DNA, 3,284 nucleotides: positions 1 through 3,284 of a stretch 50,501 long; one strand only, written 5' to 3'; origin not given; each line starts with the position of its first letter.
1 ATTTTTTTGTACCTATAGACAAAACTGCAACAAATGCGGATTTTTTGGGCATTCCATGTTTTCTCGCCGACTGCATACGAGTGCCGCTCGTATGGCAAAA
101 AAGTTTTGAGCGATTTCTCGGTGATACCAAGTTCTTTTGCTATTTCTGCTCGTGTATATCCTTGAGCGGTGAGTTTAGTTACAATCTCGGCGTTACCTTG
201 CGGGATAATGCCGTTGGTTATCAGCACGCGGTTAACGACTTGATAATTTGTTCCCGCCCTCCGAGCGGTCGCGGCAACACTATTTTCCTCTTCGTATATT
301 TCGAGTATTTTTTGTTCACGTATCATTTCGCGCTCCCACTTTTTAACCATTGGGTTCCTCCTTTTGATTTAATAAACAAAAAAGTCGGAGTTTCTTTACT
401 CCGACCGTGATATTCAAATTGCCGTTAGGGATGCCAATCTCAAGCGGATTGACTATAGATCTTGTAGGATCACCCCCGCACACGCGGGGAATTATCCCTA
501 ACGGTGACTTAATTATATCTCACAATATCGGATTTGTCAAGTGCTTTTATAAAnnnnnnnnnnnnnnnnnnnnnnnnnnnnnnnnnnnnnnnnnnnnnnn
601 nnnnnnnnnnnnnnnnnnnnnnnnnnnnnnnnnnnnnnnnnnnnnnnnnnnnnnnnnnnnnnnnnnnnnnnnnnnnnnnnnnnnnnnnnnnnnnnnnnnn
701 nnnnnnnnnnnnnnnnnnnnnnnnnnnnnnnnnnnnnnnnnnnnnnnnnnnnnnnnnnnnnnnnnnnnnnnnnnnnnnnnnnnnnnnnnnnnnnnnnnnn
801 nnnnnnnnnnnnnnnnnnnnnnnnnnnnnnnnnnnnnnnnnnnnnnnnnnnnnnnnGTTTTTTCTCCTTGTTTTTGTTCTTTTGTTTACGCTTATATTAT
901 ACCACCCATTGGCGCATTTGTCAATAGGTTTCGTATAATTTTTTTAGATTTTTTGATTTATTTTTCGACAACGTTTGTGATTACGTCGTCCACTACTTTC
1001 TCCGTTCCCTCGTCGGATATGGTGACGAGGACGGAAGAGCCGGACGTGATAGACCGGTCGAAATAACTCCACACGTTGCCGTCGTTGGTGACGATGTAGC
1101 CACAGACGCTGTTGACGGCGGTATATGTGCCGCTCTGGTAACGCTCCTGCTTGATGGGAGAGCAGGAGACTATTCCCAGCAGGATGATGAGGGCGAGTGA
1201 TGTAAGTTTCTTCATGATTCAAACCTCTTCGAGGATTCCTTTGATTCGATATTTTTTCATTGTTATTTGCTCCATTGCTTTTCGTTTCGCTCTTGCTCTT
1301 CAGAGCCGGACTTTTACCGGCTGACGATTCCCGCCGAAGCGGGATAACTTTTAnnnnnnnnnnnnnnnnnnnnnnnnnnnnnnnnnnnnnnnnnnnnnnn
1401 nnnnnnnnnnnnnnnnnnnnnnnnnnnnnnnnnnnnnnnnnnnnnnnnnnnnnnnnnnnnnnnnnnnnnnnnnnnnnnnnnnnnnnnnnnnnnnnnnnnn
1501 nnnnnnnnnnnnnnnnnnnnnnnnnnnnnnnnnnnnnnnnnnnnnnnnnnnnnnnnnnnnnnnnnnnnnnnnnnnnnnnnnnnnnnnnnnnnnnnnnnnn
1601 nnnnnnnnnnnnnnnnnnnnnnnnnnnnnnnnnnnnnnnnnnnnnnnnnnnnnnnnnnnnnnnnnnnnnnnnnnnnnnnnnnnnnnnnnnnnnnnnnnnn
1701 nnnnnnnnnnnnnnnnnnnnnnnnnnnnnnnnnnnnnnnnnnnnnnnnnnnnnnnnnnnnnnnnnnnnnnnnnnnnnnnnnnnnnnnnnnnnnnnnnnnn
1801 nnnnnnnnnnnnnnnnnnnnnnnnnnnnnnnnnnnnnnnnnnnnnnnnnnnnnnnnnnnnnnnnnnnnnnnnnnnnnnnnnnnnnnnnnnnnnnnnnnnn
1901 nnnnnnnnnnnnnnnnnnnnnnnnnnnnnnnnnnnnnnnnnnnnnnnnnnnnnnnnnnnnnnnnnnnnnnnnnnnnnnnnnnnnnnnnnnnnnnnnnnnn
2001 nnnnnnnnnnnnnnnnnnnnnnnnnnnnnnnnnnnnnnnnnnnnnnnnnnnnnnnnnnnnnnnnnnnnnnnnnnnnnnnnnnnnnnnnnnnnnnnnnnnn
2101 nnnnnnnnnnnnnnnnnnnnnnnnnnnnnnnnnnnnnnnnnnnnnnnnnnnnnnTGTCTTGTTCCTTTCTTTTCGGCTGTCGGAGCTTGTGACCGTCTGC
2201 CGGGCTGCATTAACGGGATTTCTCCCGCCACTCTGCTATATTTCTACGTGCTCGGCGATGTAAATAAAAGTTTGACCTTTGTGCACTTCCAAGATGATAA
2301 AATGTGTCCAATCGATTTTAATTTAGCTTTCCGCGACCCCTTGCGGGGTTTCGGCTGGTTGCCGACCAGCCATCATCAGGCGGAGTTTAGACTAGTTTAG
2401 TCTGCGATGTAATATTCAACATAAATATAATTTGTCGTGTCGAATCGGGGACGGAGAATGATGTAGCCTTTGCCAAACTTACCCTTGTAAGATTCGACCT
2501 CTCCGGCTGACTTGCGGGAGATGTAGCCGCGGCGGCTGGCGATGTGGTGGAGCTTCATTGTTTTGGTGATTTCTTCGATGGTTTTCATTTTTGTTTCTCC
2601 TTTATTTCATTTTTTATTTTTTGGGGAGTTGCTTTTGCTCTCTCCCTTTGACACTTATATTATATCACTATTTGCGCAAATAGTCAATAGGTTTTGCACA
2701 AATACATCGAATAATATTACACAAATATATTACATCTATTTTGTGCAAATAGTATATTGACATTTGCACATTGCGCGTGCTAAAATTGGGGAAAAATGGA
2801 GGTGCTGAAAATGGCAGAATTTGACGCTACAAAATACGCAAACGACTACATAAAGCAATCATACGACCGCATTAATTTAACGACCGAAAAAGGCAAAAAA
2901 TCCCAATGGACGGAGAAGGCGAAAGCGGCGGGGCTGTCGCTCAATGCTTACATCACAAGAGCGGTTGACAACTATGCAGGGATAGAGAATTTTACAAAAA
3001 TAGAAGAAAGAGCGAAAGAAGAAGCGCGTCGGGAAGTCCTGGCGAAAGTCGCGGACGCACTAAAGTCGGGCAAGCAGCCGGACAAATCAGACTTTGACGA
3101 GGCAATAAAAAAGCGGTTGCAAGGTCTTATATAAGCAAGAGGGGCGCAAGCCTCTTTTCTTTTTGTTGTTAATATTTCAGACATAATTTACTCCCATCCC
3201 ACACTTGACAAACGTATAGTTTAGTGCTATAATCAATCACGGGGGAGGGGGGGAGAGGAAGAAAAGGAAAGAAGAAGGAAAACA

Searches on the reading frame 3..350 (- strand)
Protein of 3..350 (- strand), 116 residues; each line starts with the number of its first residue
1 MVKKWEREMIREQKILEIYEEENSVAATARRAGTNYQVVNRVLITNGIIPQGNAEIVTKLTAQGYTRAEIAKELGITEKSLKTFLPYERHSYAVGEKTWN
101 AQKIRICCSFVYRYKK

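Call 32: search_protein_families(library=pfam, proteins=[window:30-350:-], max_evalue=0.01)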
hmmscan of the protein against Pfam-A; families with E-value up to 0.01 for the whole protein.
window:30-350:- (107 aa): 10 families
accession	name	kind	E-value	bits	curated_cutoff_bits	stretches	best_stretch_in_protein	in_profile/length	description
PF13518.12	HTH_28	-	6.8e-05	23.3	25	1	55-83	4-31/52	Helix-turn-helix domain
PF08281.18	Sigma70_r4_2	-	0.00015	21.8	25.7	1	53-84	15-46/54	Sigma-70, region 4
PF13384.12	HTH_23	-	0.00025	21.2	24.6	1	59-79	12-32/50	Homeodomain-like domain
PF02796.21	HTH_7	-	0.00038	21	23.8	1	57-81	14-38/45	Helix-turn-helix domain of resolvase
PF01527.26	HTH_Tnp_1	-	0.00039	21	24.1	0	54-82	13-41/75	Transposase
PF13551.12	HTH_29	-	0.00062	20.3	28.1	0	62-81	9-29/64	Winged helix-turn helix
PF00196.25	GerE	-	0.00075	19.5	23.5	1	59-84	12-37/57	Bacterial regulatory proteins, luxR family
PF13542.12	HTH_Tnp_ISL3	-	0.00082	19.2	27.4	0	15-43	20-47/51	Helix-turn-helix domain of transposase family ISL3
PF13936.12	HTH_38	-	0.0018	18.4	27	0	14-43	12-41/44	Helix-turn-helix domain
PF06056.18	Terminase_5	-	0.0058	17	20.3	0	63-83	12-32/58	Putative ATPase subunit of terminase (gpP-like)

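Call 39: search_protein_families(library=phrogs, proteins=[window:3-350:-], max_evalue=0.001)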
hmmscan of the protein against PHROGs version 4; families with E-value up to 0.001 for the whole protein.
window:3-350:- (116 aa): 6 families
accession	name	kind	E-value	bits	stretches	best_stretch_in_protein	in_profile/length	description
phrog_20467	-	DNA, RNA and nucleotide metabolism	0.00011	23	1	55-83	69-97/112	HNH endonuclease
phrog_3855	-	DNA, RNA and nucleotide metabolism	0.00015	23.2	0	51-82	66-97/115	HTH DNA binding protein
phrog_1468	-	transcription regulation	0.00023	21.7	1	54-95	10-51/67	transcriptional repressor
phrog_7067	-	head and packaging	0.00042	21.4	1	56-85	23-52/56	terminase small subunit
phrog_323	-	transcription regulation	0.00052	20.7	1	60-102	160-203/319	transcriptional regulator, D5-like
phrog_125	-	DNA, RNA and nucleotide metabolism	0.00063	20.4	0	29-95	158-210/254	DNA invertase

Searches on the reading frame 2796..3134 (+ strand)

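Call 32: search_protein_families(library=pfam, proteins=[window:2796-3134:+], max_evalue=0.01)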
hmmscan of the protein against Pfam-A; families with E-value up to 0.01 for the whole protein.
window:2796-3134:+ (112 aa): 1 family
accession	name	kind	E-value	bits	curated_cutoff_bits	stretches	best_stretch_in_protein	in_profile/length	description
PF21983.2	NikA-like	-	0.00044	20.8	27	1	39-78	20-51/72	Mobilization protein NikA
